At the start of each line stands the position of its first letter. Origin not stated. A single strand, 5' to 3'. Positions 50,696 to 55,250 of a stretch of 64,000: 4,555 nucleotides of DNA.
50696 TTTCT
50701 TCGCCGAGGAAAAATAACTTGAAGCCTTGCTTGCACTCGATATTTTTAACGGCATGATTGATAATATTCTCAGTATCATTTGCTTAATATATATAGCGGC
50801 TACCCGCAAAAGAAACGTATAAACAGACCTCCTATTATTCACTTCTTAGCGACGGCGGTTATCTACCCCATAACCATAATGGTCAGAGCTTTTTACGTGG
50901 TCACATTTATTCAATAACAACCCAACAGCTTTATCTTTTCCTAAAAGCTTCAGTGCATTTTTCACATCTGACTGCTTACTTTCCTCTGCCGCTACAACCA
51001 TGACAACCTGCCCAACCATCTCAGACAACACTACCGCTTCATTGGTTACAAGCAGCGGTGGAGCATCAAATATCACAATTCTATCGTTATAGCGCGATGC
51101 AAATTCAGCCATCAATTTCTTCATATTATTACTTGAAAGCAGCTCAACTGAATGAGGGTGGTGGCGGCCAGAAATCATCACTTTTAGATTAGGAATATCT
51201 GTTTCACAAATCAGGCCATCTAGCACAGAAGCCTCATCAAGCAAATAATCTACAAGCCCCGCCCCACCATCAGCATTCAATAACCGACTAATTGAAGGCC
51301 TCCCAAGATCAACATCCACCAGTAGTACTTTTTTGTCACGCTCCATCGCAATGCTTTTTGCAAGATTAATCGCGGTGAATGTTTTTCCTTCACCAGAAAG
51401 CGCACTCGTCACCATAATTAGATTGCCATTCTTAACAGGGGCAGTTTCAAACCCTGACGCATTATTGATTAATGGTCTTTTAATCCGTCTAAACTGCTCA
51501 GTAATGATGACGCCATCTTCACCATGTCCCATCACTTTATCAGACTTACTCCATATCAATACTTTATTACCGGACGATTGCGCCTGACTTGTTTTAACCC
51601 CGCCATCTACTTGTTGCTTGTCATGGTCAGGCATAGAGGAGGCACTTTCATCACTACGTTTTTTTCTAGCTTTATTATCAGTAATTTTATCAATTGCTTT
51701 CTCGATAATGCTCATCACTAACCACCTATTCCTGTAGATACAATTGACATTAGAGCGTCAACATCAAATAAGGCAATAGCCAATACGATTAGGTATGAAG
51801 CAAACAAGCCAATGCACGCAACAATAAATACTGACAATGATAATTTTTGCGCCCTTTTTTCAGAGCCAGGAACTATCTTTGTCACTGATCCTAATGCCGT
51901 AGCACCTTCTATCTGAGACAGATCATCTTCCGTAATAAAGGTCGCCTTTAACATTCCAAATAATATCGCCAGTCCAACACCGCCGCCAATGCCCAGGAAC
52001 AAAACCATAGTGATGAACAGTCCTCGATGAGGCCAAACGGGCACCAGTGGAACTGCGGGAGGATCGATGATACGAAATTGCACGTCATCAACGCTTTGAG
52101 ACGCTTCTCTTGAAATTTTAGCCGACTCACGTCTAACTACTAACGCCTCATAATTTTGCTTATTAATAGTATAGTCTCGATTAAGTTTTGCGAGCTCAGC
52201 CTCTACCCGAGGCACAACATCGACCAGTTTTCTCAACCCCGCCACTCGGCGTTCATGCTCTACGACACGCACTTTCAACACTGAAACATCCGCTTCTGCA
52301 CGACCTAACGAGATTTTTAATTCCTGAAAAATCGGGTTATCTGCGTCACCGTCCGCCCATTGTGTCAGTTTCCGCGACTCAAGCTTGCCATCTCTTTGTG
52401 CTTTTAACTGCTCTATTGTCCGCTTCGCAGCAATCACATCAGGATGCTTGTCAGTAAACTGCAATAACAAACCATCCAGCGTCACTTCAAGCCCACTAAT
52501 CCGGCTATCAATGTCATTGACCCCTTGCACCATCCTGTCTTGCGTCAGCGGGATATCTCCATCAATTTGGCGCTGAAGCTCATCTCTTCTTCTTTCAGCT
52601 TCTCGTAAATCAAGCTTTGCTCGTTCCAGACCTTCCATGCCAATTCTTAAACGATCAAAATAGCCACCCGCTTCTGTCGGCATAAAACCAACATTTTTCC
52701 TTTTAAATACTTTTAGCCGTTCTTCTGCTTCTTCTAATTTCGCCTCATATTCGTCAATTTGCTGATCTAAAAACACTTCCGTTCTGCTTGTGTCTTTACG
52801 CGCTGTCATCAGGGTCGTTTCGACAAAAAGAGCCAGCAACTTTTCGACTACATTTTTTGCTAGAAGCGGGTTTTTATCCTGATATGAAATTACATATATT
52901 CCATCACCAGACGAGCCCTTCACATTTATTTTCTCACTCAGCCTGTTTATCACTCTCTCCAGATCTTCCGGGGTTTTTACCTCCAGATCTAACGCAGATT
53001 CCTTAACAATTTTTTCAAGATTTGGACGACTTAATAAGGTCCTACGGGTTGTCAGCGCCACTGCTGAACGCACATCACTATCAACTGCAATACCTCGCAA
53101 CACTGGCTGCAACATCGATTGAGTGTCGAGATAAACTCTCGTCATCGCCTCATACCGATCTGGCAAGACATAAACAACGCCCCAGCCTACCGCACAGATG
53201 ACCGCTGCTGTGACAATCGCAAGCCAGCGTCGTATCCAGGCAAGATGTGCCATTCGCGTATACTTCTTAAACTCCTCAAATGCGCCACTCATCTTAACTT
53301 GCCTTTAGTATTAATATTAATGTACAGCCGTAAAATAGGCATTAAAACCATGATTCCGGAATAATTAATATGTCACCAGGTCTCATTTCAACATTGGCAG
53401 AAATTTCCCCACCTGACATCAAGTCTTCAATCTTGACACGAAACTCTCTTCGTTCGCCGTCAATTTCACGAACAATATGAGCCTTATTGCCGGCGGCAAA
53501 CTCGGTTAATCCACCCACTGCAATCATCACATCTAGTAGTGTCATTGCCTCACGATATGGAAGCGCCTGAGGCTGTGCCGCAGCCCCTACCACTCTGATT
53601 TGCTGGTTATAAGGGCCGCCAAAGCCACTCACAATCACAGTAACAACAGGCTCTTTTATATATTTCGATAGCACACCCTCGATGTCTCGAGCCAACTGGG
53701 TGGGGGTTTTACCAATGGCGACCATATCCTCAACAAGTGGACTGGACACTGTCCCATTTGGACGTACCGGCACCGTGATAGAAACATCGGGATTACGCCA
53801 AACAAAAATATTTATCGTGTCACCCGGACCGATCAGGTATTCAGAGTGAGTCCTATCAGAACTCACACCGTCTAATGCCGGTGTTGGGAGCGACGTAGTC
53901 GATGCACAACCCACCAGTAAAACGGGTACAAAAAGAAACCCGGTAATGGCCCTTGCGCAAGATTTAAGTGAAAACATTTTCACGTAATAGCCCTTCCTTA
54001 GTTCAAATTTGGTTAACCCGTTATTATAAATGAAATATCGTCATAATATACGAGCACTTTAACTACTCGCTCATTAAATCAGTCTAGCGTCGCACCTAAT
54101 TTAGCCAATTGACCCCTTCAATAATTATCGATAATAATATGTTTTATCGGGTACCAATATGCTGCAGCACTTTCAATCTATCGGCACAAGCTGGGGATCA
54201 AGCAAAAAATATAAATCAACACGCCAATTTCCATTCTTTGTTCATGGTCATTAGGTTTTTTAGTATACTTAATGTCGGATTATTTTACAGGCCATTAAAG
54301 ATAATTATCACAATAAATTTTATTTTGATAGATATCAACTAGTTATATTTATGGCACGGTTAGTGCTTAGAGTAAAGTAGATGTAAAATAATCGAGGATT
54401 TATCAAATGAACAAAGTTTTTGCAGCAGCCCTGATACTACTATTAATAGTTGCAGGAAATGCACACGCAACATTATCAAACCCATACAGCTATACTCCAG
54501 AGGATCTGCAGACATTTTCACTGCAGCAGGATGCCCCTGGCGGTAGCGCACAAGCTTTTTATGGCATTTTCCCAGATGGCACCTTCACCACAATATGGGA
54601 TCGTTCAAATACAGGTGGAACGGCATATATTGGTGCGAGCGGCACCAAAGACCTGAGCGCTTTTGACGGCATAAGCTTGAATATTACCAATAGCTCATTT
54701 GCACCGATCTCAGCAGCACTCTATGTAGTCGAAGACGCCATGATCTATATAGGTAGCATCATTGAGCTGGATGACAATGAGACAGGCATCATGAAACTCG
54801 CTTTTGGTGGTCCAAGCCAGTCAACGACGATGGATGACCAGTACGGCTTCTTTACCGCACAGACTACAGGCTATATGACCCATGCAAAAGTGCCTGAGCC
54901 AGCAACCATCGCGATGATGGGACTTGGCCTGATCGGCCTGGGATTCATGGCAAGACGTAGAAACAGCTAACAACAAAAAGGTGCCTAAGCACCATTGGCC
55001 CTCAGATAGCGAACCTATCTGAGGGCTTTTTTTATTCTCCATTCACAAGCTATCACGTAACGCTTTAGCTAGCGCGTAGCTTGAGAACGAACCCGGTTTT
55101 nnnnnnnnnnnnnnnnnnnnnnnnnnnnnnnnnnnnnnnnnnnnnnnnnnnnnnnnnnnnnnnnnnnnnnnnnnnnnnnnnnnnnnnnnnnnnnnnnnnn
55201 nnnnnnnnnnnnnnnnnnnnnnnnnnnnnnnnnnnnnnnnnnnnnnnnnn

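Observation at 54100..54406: Near-consensus sigma-54 promoter with upstream palindromes driving the PEP-CTERM gene, matching the adjacent prsK/prsR system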

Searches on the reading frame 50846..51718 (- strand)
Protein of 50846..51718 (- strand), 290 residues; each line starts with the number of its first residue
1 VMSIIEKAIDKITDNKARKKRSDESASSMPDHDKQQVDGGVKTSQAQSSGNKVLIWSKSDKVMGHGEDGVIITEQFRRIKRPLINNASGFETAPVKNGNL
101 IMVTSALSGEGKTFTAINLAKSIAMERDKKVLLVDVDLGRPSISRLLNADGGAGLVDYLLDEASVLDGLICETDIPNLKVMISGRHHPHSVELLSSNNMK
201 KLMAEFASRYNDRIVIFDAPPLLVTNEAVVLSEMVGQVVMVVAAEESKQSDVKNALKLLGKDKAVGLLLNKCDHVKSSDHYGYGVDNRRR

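Call 3: search_protein_families(library=ncbifam, proteins=[window:50846-51718:-])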
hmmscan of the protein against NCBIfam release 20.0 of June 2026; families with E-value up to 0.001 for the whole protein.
window:50846-51718:- (290 aa): 14 families
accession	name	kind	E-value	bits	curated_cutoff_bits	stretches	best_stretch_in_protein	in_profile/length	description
TIGR03018.1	pepcterm_TyrKin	hypoth_equivalog_domain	1.3e-72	243.5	230.65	1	72-270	11-207/207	XrtA-associated tyrosine autokinase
TIGR01007.1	eps_fam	subfamily_domain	3.2e-34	118.3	108.05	1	99-283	18-203/204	polysaccharide biosynthesis tyrosine autokinase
NF008568.0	PRK11519.1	equivalog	2.5e-20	72.2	1068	1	98-283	526-710/720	tyrosine-protein kinase Wzc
TIGR01005.1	eps_transp_fam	subfamily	4e-20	71.6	411.7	1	96-282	544-727/754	exopolysaccharide transport protein family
NF007350.0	PRK09841.1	equivalog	1.2e-18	66.6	1248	1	97-272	530-703/726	tyrosine-protein kinase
TIGR03029.1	EpsG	equivalog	1.6e-14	53.7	313.8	1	98-253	103-254/274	chain length determinant protein tyrosine kinase EpsG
TIGR01968.1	minD_bact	equivalog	1.4e-09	37.7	212.9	1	99-254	2-153/261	septum site-determining protein MinD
NF047398.1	AAA_KGGVGR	domain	4.8e-08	33.5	90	1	105-164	9-70/190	KGGVGR-motif variant AAA ATPase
NF041136.1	MrpORP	equivalog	1.1e-05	24.9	450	1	100-150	7-56/365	iron-sulfur cluster carrier protein MrpORP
TIGR01969.1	minD_arch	subfamily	3.1e-05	23.3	201.75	1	100-271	2-169/251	cell division ATPase MinD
NF041546.1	ParA_partition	equivalog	3.2e-05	23.6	180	0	103-137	4-37/203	ParA family partition ATPase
NF008669.0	PRK11670.1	equivalog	6e-05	22.1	348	1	98-149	107-157/369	iron-sulfur cluster carrier protein ApbC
TIGR03815.1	CpaE_hom_Actino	equivalog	0.00019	20.7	154.45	1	92-245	105-255/340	septum site-determining protein Ssd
TIGR00959.1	ffh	equivalog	0.00048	19.1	473.2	1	99-147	99-147/428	signal recognition particle protein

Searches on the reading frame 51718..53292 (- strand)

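Call 3: search_protein_families(library=ncbifam, proteins=[window:51718-53292:-])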
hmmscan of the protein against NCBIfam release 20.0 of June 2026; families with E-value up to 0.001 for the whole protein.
window:51718-53292:- (524 aa): 6 families
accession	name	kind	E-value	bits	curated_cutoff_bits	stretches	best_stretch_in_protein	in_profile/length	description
TIGR03007.1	pepcterm_ChnLen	equivalog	1.3e-156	521.7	278.85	1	12-506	4-496/498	XrtA system polysaccharide chain length determinant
TIGR03017.1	EpsF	equivalog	2.4e-15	56.2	422.75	1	13-467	5-440/444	chain length determinant protein EpsF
TIGR01005.1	eps_transp_fam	subfamily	2.5e-11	42.5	411.7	1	104-471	128-478/754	exopolysaccharide transport protein family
NF008568.0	PRK11519.1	equivalog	2.6e-11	42.5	1068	2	344-448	351-449/720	tyrosine-protein kinase Wzc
NF007350.0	PRK09841.1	equivalog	1.8e-10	39.6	1248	1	342-460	349-461/726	tyrosine-protein kinase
NF041864.1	EpsV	equivalog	1.8e-05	23.5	800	0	18-123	28-131/484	PCP family exopolysaccharide biosynthesis protein EpsV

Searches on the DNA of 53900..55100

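Call 58: search_rna_families(source=window, start=53900, end=55100, threshold=evalue, max_evalue=1)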
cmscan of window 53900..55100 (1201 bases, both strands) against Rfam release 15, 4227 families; matches with E-value up to 1: 2.
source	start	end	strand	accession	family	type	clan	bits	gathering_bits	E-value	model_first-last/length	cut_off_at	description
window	54979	55033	+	RF02399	NsiR1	Gene; sRNA;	-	20.7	39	0.24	1-60/60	no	Nitrogen stress-induced RNA 1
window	54279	54332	+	RF02350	psRNA6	Gene; sRNA;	-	17.6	60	0.019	1-333/333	no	Nitrosomonas sRNA psRNA6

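Call 60: search_rna_families(source=window, start=54100, end=54500, threshold=evalue, max_evalue=1, show_alignments=2)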
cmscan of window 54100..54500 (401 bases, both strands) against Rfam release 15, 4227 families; matches with E-value up to 1: 0.
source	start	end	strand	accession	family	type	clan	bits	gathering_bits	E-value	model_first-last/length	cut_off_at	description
